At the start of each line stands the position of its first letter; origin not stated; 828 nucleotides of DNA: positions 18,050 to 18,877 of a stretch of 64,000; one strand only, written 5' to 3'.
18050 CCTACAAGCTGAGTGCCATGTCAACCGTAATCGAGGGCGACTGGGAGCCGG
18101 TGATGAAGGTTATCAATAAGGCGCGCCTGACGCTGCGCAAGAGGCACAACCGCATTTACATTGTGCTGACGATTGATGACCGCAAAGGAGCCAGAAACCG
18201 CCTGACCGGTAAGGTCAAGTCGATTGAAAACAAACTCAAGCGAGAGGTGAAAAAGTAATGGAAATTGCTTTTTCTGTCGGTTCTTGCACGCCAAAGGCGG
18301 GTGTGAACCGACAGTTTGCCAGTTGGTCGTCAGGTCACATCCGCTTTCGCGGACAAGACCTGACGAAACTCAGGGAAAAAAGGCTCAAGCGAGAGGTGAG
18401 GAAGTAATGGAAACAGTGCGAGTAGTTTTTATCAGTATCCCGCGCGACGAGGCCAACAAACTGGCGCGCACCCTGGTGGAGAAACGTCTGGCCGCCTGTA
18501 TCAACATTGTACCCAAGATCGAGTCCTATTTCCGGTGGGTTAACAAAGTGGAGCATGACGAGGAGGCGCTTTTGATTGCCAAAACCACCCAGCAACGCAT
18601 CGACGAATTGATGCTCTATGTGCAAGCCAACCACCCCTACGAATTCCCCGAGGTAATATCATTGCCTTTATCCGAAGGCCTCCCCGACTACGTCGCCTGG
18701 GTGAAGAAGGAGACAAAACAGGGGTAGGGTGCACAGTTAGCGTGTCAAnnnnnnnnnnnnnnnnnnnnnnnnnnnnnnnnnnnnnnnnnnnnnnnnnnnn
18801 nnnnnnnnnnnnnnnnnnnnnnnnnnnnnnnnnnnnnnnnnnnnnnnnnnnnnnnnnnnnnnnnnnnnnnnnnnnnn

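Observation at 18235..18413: Double-hairpin mini-insertion that duplicated a 30-nt stop/RBS/start junction between the DUF77 gene and cutA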

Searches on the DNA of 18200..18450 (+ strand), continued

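Call 45: search_with_rna_model(model_id=R1, sources=[L102, L103, L104, L105, L106, L107, L108, L109, L110, L111, L112, L113, L114, L115, L116, L117, L118, L119, L120, L121, L122, L123, L124, L125, L126, L127, L128, L129, L130, L131, L132, L133, L134, L135, L136, L137, L138, L139, L140, L141, L142, L143, L144, L145, L146, L147, L148, L149, L150, L151, L152, L153, L154, L155, L156, L157, L158], max_evalue=0.01)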
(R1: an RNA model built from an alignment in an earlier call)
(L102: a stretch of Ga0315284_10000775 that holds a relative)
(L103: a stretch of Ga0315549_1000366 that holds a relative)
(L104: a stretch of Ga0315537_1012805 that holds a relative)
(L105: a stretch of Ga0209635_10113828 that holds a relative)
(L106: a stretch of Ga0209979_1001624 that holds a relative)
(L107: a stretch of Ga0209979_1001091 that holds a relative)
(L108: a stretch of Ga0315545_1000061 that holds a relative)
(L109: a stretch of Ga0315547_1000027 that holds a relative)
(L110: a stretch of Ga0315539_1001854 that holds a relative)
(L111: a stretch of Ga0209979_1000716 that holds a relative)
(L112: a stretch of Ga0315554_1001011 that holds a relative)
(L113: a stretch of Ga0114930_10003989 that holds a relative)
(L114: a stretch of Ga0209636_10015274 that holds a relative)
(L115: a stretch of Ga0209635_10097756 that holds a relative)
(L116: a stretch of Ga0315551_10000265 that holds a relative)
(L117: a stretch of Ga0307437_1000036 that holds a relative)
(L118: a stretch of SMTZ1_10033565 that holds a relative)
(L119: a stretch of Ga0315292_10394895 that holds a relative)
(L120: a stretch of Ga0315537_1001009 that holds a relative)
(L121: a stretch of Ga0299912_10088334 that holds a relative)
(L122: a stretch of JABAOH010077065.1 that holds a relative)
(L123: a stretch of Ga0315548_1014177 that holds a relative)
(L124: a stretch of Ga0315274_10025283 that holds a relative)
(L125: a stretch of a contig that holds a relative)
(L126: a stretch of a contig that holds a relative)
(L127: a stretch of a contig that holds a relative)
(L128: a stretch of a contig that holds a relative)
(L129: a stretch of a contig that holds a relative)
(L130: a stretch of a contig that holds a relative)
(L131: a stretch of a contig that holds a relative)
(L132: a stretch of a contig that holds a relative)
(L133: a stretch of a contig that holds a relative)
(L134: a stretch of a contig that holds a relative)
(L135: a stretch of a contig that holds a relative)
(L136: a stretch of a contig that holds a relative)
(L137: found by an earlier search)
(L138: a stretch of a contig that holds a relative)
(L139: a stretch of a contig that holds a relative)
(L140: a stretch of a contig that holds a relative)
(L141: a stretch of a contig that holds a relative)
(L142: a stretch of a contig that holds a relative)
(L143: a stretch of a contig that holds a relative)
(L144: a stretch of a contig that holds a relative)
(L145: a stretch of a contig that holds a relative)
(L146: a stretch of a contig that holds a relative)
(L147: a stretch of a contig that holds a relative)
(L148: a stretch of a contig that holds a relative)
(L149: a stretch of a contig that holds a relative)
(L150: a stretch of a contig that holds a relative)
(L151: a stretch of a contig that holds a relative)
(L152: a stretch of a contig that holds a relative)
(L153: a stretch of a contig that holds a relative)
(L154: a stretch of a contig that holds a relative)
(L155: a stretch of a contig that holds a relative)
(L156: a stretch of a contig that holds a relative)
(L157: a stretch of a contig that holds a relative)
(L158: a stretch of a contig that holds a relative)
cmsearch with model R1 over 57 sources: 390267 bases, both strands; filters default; matches with E-value up to 0.01: 153.
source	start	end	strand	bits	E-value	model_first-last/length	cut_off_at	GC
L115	2120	2167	-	72.6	6.2e-20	1-48/48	no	0.6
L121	1145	1193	-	71.3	1.5e-19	1-48/48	no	0.61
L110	5962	6009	-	71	2e-19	1-48/48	no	0.62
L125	3865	3912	-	71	2e-19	1-48/48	no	0.62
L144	2679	2726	+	70.8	2.3e-19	1-48/48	no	0.6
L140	865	913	+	70.8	2.3e-19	1-48/48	no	0.57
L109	6860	6908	+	70.6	2.7e-19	1-48/48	no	0.63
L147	1871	1918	+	70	4.1e-19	1-48/48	no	0.62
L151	1689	1736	-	69.7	5.1e-19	1-48/48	no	0.6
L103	7976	8024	-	69.4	6.6e-19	1-48/48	no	0.63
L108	1669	1717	+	69.4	6.6e-19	1-48/48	no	0.63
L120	1182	1229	-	69.4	6.7e-19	1-48/48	no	0.62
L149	2989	3037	-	69.2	7.4e-19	1-48/48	no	0.55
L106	11806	11853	+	68.6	1.2e-18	1-48/48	no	0.58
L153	7956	8003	+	68.6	1.2e-18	1-48/48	no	0.58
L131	2207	2255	-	68.6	1.2e-18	1-48/48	no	0.61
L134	1423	1470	-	68.5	1.2e-18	1-48/48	no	0.58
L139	5560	5607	-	68.4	1.3e-18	1-48/48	no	0.6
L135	5746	5793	+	68.1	1.7e-18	1-48/48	no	0.56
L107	4553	4601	-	67.7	2.3e-18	1-48/48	no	0.59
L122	48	96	-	67.5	2.6e-18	1-48/48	no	0.61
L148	3114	3162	-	67.5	2.6e-18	1-48/48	no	0.61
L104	1992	2039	-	67.5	2.7e-18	1-48/48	no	0.56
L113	1466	1513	+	67.3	3.1e-18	1-48/48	no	0.58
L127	5836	5883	+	66.6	5e-18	1-48/48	no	0.6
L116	2431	2479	-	66.6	5.3e-18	1-48/48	no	0.55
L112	12426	12473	+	66.3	6.3e-18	1-48/48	no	0.69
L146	1693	1740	+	66.3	6.3e-18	1-48/48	no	0.69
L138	9112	9159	+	66.3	6.5e-18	1-48/48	no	0.71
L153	8040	8088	-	66.2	6.8e-18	1-48/48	no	0.61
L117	3673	3720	-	65.9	8.5e-18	1-48/48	no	0.6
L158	112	160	-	65.7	1e-17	1-48/48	no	0.57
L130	635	683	-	65.4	1.2e-17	1-48/48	no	0.63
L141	107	155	-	64.3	2.8e-17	1-48/48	no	0.61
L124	7392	7440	+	64.2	3e-17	1-48/48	no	0.69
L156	2281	2329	-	64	3.4e-17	1-48/48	no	0.63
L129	361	408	+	63.8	4.1e-17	1-48/48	no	0.58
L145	6626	6674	+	63.4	5.5e-17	1-48/48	no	0.61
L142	2300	2348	+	62.7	9.2e-17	1-48/48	no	0.65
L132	6733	6781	+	62.7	9.3e-17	1-48/48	no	0.59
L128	13205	13253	-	62.5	1.1e-16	1-48/48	no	0.65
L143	246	293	-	62.3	1.2e-16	1-48/48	no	0.6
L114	2204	2251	+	62.2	1.4e-16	1-48/48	no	0.56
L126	545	593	-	61.9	1.6e-16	1-48/48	no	0.67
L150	4364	4411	-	61.8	1.8e-16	1-48/48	no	0.69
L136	2134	2182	-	60.9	3.4e-16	1-48/48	no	0.57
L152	45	93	-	60.9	3.4e-16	1-48/48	no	0.57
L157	6666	6715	-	60.2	5.8e-16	1-48/48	no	0.58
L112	10903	10951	+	59.4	1e-15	1-48/48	no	0.65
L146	170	218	+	59.4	1e-15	1-48/48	no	0.65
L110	5445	5492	-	58.7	1.7e-15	1-48/48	no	0.56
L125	3348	3395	-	58.7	1.7e-15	1-48/48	no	0.56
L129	1004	1051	+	58.7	1.7e-15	1-48/48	no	0.56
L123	1811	1858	+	58.1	2.7e-15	1-48/48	no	0.54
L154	6755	6802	-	58.1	2.7e-15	1-48/48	no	0.54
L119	1044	1092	+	57.7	3.6e-15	1-48/48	no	0.61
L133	90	137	+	57.4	4.4e-15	1-48/48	no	0.58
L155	1266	1313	+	57.4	4.4e-15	1-48/48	no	0.58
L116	1869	1918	-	57.1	5.6e-15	1-48/48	no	0.56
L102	4440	4488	-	56.8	7.2e-15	1-48/48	no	0.69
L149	2929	2976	+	56.2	1.1e-14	1-48/48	no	0.54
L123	1867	1915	-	54.1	5.2e-14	1-48/48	no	0.57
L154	6698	6746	+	54.1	5.2e-14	1-48/48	no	0.57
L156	2199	2259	+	51.9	2.6e-13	1-48/48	no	0.62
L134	10864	10907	-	51.9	2.7e-13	1-48/48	no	0.55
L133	1000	1042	+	51.5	3.5e-13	1-48/48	no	0.53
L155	2176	2218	+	51.5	3.5e-13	1-48/48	no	0.53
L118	4248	4290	-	51.5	3.5e-13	1-48/48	no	0.6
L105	790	837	-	51.3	3.9e-13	1-48/48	no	0.6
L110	7127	7174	-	50.6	6.6e-13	1-48/48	no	0.58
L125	5030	5077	-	50.6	6.6e-13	1-48/48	no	0.58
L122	193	249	+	50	1e-12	1-48/48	no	0.63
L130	555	616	+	49.9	1.2e-12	1-48/48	no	0.71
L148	3259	3315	+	49.6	1.4e-12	1-48/48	no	0.63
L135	5830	5880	-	49.6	1.4e-12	1-48/48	no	0.55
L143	45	87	-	48.6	3e-12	1-48/48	no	0.51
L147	3558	3605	+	48.6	3e-12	1-48/48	no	0.62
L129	937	988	-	47.7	5.7e-12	1-48/48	no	0.42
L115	2059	2110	+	46.9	1e-11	1-48/48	no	0.48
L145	6711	6763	-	45.8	2.4e-11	1-48/48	no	0.57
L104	2596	2643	-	45.8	2.4e-11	1-48/48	no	0.48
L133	1052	1103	-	45.5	3e-11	1-48/48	no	0.46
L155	2228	2279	-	45.5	3e-11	1-48/48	no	0.46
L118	6402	6449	+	44.6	5.8e-11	1-48/48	no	0.52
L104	1428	1479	+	44.4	6.8e-11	1-48/48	no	0.5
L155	475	526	-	43.7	1.1e-10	1-48/48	no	0.48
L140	925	967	-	42.5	2.6e-10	1-48/48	no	0.67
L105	1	35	-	42.2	3.3e-10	1-35/48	3'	0.57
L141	19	70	+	41.7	4.8e-10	1-48/48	no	0.58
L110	6969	7018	-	41.4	6.1e-10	1-48/48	no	0.64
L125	4872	4921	-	41.4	6.1e-10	1-48/48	no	0.64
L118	1840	1883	-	40.9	8.4e-10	1-48/48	no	0.57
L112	5823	5873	-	40.9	9e-10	1-48/48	no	0.67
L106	11890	11940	-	40.3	1.3e-09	1-48/48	no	0.63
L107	4464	4516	+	40.2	1.4e-09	1-48/48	no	0.53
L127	5920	5970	-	39.3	2.9e-09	1-48/48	no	0.65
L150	4275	4327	+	39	3.5e-09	1-48/48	no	0.57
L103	7765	7813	-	37.9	8e-09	1-48/48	no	0.51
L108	1880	1928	+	37.9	8e-09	1-48/48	no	0.51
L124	7453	7495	-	36.9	1.6e-08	1-48/48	no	0.67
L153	3797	3846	+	36.4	2.3e-08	1-48/48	no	0.66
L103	7916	7967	+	36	3.2e-08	1-48/48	no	0.48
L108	1726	1777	-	36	3.2e-08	1-48/48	no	0.48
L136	2025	2085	+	35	6.9e-08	1-48/48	no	0.69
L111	1013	1060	-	34.6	9.2e-08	1-48/48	no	0.65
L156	5334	5386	-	33.9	1.5e-07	1-48/48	no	0.62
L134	1419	1466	+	32.7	3.8e-07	1-48/48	no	0.6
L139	5556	5603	+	32.1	5.8e-07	1-48/48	no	0.62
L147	2024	2075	-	31.2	1.1e-06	1-48/48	no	0.48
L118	5415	5466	-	29.8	3.1e-06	1-48/48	no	0.46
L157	6662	6711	+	29.4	4.1e-06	1-48/48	no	0.58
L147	2613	2660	+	28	1.1e-05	1-48/48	no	0.58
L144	2683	2730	-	28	1.1e-05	1-48/48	no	0.56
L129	281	328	+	28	1.2e-05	1-48/48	no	0.5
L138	9168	9219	-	28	1.2e-05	1-48/48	no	0.58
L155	471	522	+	25.5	7.3e-05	1-48/48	no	0.48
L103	36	67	-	25.1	9.6e-05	1-48/48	no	0.66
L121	1141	1189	+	24.2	0.00019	1-48/48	no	0.61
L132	6737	6785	-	24.1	0.0002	1-48/48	no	0.55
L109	6864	6912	-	23.9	0.00023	1-48/48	no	0.63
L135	5750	5797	-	23.6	0.0003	1-48/48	no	0.58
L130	631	679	+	23.4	0.00035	1-48/48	no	0.57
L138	9116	9161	-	22.8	0.00053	1-48/48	no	0.7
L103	7974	8020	+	22.8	0.00055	1-48/48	no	0.62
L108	1673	1719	-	22.8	0.00055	1-48/48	no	0.62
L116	2427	2475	+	22.7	0.00058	1-48/48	no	0.57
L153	7960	8007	-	22.6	0.00063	1-48/48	no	0.58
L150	4360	4407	+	22.4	0.00071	1-48/48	no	0.65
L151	1685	1732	+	22.4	0.00075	1-48/48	no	0.62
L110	5964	6003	+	22.2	0.00087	7-46/48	no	0.65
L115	2122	2161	+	22.2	0.00087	7-46/48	no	0.65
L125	3867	3906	+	22.2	0.00087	7-46/48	no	0.65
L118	6231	6273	+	22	0.00094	1-48/48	no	0.49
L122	44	92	+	21.7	0.0012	1-48/48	no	0.55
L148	3110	3158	+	21.7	0.0012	1-48/48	no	0.55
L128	13201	13249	+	21.5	0.0015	1-48/48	no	0.69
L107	4549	4597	+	21.5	0.0015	1-48/48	no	0.59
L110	5447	5486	+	21.4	0.0016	7-46/48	no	0.6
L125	3350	3389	+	21.4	0.0016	7-46/48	no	0.6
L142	2304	2350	-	20.8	0.0023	1-48/48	no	0.62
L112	12430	12475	-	20.6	0.0027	1-48/48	no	0.63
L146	1697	1742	-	20.6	0.0027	1-48/48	no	0.63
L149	2985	3033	+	20.4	0.0032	1-48/48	no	0.51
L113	1472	1511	-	20.4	0.0033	7-46/48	no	0.62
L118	2720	2769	+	20.2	0.0036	1-48/48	no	0.46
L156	2277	2325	+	19.9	0.0044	1-48/48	no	0.63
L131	2203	2251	+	19.7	0.0054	1-48/48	no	0.65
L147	1875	1923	-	19.6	0.0057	1-48/48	no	0.61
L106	11812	11851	-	19.3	0.0069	7-46/48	no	0.62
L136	2130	2178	+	19.3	0.0069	1-48/48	no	0.61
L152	41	89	+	19.3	0.0069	1-48/48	no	0.61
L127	5842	5881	-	19.2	0.0075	7-46/48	no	0.65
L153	8038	8084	+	18.9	0.0093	1-48/48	no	0.6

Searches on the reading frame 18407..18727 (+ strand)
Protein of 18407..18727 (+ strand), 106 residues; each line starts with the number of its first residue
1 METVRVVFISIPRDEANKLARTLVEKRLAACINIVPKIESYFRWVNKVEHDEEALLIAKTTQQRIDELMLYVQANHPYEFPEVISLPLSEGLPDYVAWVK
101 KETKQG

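Call 14: find_encoding_contigs(protein=window:18407-18727:+, flank=3000, max_places=10)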
Protein window:18407-18727:+ (106 aa): 10 contigs read that carry it; 5 places shown.
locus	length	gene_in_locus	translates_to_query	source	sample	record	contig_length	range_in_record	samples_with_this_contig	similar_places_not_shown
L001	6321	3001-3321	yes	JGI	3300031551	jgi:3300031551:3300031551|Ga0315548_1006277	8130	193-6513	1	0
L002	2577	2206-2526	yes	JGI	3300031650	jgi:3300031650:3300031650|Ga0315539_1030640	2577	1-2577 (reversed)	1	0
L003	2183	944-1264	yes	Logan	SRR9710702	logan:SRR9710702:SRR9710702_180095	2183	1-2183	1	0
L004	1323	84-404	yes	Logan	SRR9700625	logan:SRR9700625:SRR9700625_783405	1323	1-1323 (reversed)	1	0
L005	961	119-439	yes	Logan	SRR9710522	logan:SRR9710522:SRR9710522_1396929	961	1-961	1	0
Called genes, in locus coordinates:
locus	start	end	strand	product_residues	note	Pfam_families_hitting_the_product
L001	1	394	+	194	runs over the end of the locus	?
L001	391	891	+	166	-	PF01035:DNA_binding_1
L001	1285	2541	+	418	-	PF00464:SHMT, PF01212:Beta_elim_lyase (weak), PF00155:Aminotran_1_2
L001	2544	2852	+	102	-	PF01910:Thiamine_BP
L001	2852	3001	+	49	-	-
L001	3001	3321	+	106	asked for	PF03091:CutA1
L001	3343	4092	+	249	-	PF13176:TPR_7 (faint), PF17874:TPR_MalT, PF00515:TPR_1 (weak), PF13374:TPR_10 (weak), PF13424:TPR_12, PF00515:TPR_1 (weak), PF07719:TPR_2 (weak), PF13181:TPR_8 (weak), +4 more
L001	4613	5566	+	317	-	PF00753:Lactamase_B (weak)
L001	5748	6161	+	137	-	PF22811:Zn_ribbon_NrdR, PF03477:ATP-cone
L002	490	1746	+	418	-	PF00464:SHMT, PF01212:Beta_elim_lyase (weak), PF00155:Aminotran_1_2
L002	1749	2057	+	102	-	PF01910:Thiamine_BP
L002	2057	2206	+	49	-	-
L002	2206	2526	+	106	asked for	PF03091:CutA1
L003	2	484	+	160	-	?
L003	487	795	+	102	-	PF01910:Thiamine_BP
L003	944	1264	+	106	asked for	PF03091:CutA1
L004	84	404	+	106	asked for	PF03091:CutA1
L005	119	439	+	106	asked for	PF03091:CutA1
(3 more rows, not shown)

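Call 15: search_protein_families(library=pfam, proteins=[window:18407-18727:+], max_evalue=0.01)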
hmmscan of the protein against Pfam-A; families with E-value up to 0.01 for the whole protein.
window:18407-18727:+ (106 aa): 1 family
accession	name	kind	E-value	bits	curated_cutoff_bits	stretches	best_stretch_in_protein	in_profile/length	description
PF03091.20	CutA1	-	4.1e-34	116.8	22.4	1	6-101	2-98/99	CutA1 divalent ion tolerance protein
